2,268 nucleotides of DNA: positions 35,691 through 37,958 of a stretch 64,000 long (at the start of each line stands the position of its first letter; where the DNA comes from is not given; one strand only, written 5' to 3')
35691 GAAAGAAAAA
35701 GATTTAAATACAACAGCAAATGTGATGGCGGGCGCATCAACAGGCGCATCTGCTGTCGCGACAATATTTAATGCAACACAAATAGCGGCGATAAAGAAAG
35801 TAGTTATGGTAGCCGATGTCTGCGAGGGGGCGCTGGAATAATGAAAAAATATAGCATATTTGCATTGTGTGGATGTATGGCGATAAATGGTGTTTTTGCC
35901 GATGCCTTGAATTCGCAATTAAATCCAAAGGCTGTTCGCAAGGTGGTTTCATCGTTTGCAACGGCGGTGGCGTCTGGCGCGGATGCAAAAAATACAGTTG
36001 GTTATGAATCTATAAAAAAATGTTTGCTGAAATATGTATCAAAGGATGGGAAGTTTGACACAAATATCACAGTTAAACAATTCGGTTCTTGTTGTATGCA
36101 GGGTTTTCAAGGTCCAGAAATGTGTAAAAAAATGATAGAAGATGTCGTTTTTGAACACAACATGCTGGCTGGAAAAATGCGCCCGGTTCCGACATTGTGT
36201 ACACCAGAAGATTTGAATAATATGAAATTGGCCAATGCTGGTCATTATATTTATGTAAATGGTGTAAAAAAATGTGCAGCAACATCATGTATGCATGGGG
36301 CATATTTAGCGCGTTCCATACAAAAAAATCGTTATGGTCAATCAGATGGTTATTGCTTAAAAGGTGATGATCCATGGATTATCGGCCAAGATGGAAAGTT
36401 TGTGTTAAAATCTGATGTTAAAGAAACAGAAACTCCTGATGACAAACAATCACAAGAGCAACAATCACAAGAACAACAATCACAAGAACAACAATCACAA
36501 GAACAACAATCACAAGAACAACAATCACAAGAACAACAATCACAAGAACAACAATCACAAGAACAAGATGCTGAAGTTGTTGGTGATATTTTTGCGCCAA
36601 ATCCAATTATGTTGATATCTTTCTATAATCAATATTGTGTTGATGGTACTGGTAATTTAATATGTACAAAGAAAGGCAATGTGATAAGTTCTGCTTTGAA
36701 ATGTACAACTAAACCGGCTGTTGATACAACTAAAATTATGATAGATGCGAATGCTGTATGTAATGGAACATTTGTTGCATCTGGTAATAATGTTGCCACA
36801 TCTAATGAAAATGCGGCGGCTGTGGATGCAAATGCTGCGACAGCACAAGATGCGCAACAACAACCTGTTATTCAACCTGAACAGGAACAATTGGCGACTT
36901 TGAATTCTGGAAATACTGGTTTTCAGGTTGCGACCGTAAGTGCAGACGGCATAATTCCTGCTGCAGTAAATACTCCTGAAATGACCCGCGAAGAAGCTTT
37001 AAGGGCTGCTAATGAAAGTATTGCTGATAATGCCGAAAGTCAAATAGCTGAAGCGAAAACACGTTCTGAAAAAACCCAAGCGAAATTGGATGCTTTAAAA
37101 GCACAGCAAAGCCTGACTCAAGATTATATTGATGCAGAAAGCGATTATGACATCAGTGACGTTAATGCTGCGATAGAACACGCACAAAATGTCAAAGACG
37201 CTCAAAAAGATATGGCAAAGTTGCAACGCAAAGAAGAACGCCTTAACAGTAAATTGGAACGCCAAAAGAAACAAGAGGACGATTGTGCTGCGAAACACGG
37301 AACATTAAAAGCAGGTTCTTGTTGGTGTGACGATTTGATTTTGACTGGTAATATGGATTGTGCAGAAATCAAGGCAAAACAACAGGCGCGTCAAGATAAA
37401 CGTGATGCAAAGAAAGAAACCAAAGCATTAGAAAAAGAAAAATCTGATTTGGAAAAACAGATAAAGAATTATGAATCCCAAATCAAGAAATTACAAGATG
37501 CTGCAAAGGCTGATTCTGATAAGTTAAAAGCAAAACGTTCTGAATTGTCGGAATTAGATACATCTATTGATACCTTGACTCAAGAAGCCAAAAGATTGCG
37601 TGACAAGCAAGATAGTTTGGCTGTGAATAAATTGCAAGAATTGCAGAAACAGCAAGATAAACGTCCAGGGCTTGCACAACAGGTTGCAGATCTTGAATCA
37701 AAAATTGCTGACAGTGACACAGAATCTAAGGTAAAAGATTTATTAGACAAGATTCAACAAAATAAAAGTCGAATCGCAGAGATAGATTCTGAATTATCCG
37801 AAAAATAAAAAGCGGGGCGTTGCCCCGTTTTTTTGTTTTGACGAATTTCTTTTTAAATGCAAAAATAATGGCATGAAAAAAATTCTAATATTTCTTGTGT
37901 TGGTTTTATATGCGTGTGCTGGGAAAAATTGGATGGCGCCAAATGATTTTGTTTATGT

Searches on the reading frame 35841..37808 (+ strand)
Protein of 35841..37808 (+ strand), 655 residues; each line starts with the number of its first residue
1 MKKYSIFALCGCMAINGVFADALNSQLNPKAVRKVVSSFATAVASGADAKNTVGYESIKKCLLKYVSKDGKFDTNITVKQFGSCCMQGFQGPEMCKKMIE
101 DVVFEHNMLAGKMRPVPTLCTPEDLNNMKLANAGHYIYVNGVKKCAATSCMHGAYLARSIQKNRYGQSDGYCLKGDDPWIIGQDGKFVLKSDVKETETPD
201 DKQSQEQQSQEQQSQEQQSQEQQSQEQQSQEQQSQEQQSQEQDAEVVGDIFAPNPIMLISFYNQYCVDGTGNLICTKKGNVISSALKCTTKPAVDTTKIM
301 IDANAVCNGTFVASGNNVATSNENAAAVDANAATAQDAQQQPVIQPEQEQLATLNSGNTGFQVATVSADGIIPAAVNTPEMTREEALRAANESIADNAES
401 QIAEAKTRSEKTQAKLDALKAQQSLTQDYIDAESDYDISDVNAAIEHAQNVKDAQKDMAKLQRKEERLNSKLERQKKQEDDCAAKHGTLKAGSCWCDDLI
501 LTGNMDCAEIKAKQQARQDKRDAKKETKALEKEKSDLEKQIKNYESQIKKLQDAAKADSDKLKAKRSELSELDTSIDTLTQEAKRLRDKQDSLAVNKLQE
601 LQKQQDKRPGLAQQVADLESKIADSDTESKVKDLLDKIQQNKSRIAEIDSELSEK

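Call 46: search_protein_families(library=pfam, proteins=[window:35841-37808:+], max_evalue=0.001)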
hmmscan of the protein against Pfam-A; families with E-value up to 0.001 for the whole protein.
window:35841-37808:+ (655 aa): 0 families

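Call 77: search_protein_families(library=ncbifam, proteins=[window:35841-37808:+], max_evalue=0.01)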
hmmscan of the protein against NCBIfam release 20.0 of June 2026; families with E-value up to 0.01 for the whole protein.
window:35841-37808:+ (655 aa): 2 families
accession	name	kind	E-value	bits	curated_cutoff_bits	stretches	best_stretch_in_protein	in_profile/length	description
TIGR02169.1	SMC_prok_A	equivalog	0.00092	17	729.4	1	513-653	318-459/1165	chromosome segregation protein SMC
NF045487.1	ASRP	equivalog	0.0015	17.2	300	1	512-652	143-286/593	archaea-specific SMC-related protein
